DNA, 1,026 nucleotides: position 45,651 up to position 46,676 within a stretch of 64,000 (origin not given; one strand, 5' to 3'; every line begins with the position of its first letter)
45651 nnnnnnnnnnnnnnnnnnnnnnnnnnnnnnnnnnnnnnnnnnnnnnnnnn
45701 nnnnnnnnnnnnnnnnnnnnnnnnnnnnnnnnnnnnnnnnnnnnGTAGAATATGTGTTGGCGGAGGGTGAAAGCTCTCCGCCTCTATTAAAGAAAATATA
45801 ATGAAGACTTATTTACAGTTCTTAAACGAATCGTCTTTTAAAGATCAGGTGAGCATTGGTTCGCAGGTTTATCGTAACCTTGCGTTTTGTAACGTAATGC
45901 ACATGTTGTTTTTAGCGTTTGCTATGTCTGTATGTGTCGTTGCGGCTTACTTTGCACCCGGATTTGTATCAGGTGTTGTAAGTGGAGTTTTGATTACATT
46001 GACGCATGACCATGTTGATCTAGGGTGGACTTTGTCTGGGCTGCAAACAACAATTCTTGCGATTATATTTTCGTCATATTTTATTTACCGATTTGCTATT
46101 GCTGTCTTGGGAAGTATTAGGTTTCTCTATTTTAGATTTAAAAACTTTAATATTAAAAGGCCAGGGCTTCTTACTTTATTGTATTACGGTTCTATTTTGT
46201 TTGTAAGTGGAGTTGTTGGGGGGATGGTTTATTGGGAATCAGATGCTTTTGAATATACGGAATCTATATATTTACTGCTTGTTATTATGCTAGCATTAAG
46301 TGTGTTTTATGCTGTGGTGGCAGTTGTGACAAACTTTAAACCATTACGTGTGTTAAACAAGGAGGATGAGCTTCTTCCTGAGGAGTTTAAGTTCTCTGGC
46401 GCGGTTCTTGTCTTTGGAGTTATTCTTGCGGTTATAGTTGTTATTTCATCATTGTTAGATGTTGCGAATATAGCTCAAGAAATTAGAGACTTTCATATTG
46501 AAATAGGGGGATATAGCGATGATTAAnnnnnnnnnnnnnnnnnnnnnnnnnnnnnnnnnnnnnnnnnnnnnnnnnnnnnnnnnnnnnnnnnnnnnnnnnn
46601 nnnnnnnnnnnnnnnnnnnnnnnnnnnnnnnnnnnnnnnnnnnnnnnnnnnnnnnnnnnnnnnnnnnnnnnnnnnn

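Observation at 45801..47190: Two-gene insertion (low-GC polytopic membrane protein plus HAD hydrolase) splitting the sucC-sucD operon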

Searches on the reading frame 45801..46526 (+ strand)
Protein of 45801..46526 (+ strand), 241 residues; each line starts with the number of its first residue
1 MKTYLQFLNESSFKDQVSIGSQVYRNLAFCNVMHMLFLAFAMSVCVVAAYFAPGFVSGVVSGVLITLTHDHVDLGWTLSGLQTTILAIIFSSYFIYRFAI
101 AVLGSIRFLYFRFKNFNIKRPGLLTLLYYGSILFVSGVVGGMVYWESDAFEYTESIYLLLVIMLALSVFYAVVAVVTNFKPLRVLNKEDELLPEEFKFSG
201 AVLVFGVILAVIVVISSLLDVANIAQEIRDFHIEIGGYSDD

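Call 3: search_protein_families(library=pfam, proteins=[window:45801-46526:+], max_evalue=0.01)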
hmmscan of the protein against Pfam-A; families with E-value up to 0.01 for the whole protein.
window:45801-46526:+ (241 aa): 0 families

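Call 4: search_protein_families(library=ncbifam, proteins=[window:45801-46526:+], max_evalue=0.01)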
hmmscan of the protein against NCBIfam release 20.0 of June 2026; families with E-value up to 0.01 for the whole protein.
window:45801-46526:+ (241 aa): 0 families

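Call 8: find_encoding_contigs(protein=window:45801-46526:+, flank=8000, max_places=8)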
Protein window:45801-46526:+ (241 aa): 2 contigs read that carry it; 2 places shown.
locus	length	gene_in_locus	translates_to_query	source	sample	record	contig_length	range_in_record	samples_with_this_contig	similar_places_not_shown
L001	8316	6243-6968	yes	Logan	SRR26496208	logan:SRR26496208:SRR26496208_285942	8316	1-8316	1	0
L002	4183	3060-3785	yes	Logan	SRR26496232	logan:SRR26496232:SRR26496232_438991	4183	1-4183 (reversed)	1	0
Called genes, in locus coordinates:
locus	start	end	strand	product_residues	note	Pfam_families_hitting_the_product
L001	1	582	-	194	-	?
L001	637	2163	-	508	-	PF00512:HisKA, PF02518:HATPase_c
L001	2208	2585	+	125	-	-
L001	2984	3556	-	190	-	PF00293:NUDIX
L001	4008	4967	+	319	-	PF00056:Ldh_1_N, PF02866:Ldh_1_C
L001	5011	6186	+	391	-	PF01071:GARS_A (weak), PF08442:ATP-grasp_2, PF13549:ATP-grasp_5, PF24948:Citrate_synth_N, PF00549:Ligase_CoA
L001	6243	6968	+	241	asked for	-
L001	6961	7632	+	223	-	PF00702:Hydrolase, PF13419:HAD_2, PF13242:Hydrolase_like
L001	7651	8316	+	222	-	?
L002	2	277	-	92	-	?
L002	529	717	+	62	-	-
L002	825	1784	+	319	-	PF00056:Ldh_1_N, PF02866:Ldh_1_C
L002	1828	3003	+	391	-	PF01071:GARS_A (weak), PF08442:ATP-grasp_2, PF13549:ATP-grasp_5, PF24948:Citrate_synth_N, PF00549:Ligase_CoA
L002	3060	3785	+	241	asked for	-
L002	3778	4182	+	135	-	?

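Call 9: find_homologous_proteins(query=window:45801-46523:+, max_evalue=0.01)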
Query window:45801-46523:+ (241 aa): 1 proteins with E <= 0.01 among 5144 candidates.
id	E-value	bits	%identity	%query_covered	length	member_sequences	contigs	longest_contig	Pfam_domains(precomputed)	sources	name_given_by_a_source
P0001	4.5e-148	509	100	100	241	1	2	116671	-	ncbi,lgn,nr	ncbi:MAG: hypothetical protein VX730_01340 [Pseudomonadota bacterium]|nr:hypothetical protein [Pseud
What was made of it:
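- Tried and rejected: A word-index search with the membrane protein alone returned only itself (call 9).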

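Call 20: search_protein_representatives(protein=window:45801-46523:+)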
Query: 241 residues. Proteins with E-value up to 0.001 (for the whole library): 6; up to 1e-10: 2; up to 1e-30: 1. The best 6 are listed.
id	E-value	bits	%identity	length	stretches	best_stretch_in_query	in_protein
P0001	1.4e-148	509.0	100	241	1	1-241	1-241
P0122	9.0e-22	94.2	34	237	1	2-226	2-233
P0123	3.0e-10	56.5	33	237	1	2-167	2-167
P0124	4.2e-10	56.0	32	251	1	1-137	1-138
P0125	8.7e-06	41.9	-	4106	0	-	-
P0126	8.5e-04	35.4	35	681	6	97-136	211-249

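Call 28: find_homologous_proteins(query=A2, max_evalue=0.01)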
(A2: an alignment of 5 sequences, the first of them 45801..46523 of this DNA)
Query A2 (5 sequences) (241 aa, profile of the alignment): 4 proteins with E <= 0.01 among 8000 candidates.
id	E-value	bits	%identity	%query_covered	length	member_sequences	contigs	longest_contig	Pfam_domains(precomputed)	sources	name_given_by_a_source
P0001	1.1e-83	298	100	100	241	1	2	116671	-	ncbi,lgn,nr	ncbi:MAG: hypothetical protein VX730_01340 [Pseudomonadota bacterium]|nr:hypothetical protein [Pseud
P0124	2.0e-81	291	32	54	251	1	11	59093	-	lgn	-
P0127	4.7e-50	188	29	23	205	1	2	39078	-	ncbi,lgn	-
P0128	7.3e-14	70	-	-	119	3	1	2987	-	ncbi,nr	ncbi:MAG: hypothetical protein OSB62_08855, partial [Alphaproteobacteria bacterium]|nr:hypothetical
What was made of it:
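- Only about seven distinct sequences exist (calls 9, 20, 28).
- Tried and rejected: A search with a five-member family profile added only clade members (call 28).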

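Call 29: find_encoding_contigs(protein=P0123, flank=8000, max_places=4)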
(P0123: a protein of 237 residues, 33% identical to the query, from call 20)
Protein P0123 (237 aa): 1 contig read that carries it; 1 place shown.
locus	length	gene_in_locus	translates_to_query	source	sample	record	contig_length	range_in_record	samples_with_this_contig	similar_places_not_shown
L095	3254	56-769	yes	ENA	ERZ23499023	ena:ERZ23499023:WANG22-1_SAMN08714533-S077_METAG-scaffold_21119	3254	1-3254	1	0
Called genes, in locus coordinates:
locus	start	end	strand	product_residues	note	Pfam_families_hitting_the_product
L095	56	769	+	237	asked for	-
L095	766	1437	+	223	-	PF00702:Hydrolase, PF13419:HAD_2, PF13242:Hydrolase_like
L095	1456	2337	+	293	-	PF02629:CoA_binding, PF00549:Ligase_CoA, PF13607:Succ_CoA_lig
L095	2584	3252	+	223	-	?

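Call 30: find_encoding_contigs(protein=P0128, flank=8000, max_places=4)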
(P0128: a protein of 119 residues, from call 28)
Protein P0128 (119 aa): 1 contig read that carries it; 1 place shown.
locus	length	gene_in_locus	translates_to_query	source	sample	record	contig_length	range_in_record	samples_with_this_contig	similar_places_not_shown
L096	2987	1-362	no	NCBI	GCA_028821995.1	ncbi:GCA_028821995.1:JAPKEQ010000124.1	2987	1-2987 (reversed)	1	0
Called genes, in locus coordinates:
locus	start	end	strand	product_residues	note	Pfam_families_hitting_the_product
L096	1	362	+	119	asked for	?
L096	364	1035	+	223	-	PF00702:Hydrolase, PF13419:HAD_2, PF13242:Hydrolase_like (weak)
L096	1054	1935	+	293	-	PF02629:CoA_binding, PF00549:Ligase_CoA, PF13607:Succ_CoA_lig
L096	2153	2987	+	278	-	PF05496:RuvB_N (faint), PF13177:DNA_pol3_delta2, PF13604:AAA_30 (weak), PF00004:AAA, PF13401:AAA_22 (weak), PF22608:DNAX_ATPase_lid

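Call 33: search_protein_families(library=padloc, proteins=[window:45801-46523:+, P0122, P0123, P0124, P0127], max_evalue=1)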
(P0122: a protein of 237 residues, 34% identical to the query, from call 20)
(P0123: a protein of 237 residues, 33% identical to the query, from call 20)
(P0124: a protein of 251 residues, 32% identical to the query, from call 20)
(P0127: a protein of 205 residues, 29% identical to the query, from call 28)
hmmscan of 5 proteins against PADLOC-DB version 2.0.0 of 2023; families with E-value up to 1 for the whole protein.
window:45801-46523:+ (241 aa): 0 families

P0122 (237 aa): 0 families

P0123 (237 aa): 0 families

P0124 (251 aa): 1 family
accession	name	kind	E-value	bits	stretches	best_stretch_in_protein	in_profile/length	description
PDLC00209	KwaA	-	0.0099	14.1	1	178-231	14-66/196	Unknown function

P0127 (205 aa): 0 families

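Call 34: search_protein_families(library=phrogs, proteins=[window:45801-46523:+, P0122, P0123, P0124, P0127], max_evalue=1)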
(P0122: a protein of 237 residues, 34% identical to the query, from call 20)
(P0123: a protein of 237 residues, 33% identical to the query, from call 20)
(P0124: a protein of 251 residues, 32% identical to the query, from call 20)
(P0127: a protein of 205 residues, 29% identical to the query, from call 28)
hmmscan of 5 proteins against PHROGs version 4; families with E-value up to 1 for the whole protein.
window:45801-46523:+ (241 aa): 0 families

P0122 (237 aa): 2 families
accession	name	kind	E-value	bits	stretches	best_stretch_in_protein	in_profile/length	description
phrog_34667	-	unknown function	0.087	13.9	1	92-111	26-45/48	-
phrog_28176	-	unknown function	0.097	13.9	1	38-75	6-43/140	-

P0123 (237 aa): 0 families

P0124 (251 aa): 0 families

P0127 (205 aa): 0 families

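Call 41: predict_structure(alignment_id=A2)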
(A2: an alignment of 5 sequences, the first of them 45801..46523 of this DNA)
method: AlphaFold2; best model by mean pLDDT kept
length: 241 residues; sequences in the alignment: 5
mean_pLDDT: 51.2   pTM: 0.38
mean pLDDT of the five models: 51.2, 50.5, 49.7, 49.1, 44.6
residues with pLDDT >= 90: 0; 70-90: 0; 50-70: 143; < 50: 98
segments of 3 or more residues with pLDDT < 50: 1-20, 62-65, 67-76, 117-127, 139-146, 148-150, 152-156, 178-203, 236-241
pLDDT, mean of each block of 10 residues (from residue 1): 37 41 55 61 60 53 48 48 60 63 60 50 47 50 46 50 54 50 38 40 52 58 61 48 33
secondary structure, 60 per line:
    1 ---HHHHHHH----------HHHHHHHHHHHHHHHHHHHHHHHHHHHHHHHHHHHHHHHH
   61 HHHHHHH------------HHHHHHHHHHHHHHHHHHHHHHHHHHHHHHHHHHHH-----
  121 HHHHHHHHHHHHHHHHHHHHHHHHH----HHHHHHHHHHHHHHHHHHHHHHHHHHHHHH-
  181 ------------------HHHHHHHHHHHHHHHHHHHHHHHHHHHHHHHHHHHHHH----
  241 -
elements in order: H4-10 H21-67 H80-115 H121-145 H150-179 H199-236
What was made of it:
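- Checked: The AlphaFold2 model shows five long helices, but its pLDDT is only 51 (call 41).
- There is no homology, no usable structure (pLDDT 51; call 41) and no expression data.
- Tried and rejected: AlphaFold2 on a five-sequence alignment gave pLDDT 51 (call 41), too poor for a fold search, so none was run.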

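Call 48: search_protein_families(library=pfam, alignment_id=A2, max_evalue=1)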
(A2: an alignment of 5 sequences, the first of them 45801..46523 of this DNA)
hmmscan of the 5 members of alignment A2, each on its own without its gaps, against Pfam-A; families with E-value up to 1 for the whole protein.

A. member 1, window:45801-46523:+ (241 aa): 1 family
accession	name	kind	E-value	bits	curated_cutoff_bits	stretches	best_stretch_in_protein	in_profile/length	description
PF05425.18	CopD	-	0.041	14.7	32.1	1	132-216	17-102/105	Copper resistance protein D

B. families by the number of members that match (of 5 scanned): 3 families
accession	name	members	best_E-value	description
PF19523.4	DUF6053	1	0.022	Family of unknown function (DUF6053)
PF05425.18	CopD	1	0.041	Copper resistance protein D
PF25164.1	CoiA_N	1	0.2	Competence protein CoiA, N-terminal domain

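Call 49: search_solved_structures(query=A2, max_evalue=5)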
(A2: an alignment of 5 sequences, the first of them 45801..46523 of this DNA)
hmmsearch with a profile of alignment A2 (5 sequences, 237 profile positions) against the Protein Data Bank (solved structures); distinct sequences matched with E-value up to 5: 1.
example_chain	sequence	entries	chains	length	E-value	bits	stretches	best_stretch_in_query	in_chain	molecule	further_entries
9ivk_A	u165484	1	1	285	0.024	17.5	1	155-229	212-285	HBC599 membrane protein binder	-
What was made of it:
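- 45801..46526 (+): 241-aa polytopic membrane-protein cassette, one allele of a clade-restricted hypervariable family. No hit in Pfam, NCBIfam, PADLOC, PHROGs or PDB (calls 3, 4, 33, 34, 48, 49).
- Tried and rejected: PADLOC, PHROGs, Pfam per member and a PDB profile search gave nothing credible (calls 33, 34, 48, 49).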

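Call 70: find_related_loci(query=A4, collection=viral_contigs, flank=3000)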
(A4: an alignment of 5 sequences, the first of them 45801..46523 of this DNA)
Query A4 (241 aa) in viral_contigs; peptide patterns used: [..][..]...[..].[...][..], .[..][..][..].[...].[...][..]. (x = any residue, [..] = any of these).
595 stretches matched a pattern, but none encodes a relative of the query by tblastn (E <= 1e-3).
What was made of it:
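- On Known anti-phage defence or phage proteins: No relative in IMG/VR (call 70).
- The membrane family is found nowhere outside this clade (calls 9, 20, 28, 70), so no foreign donor is visible.
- Tried and rejected: A scan of viral contigs found no relative (call 70).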
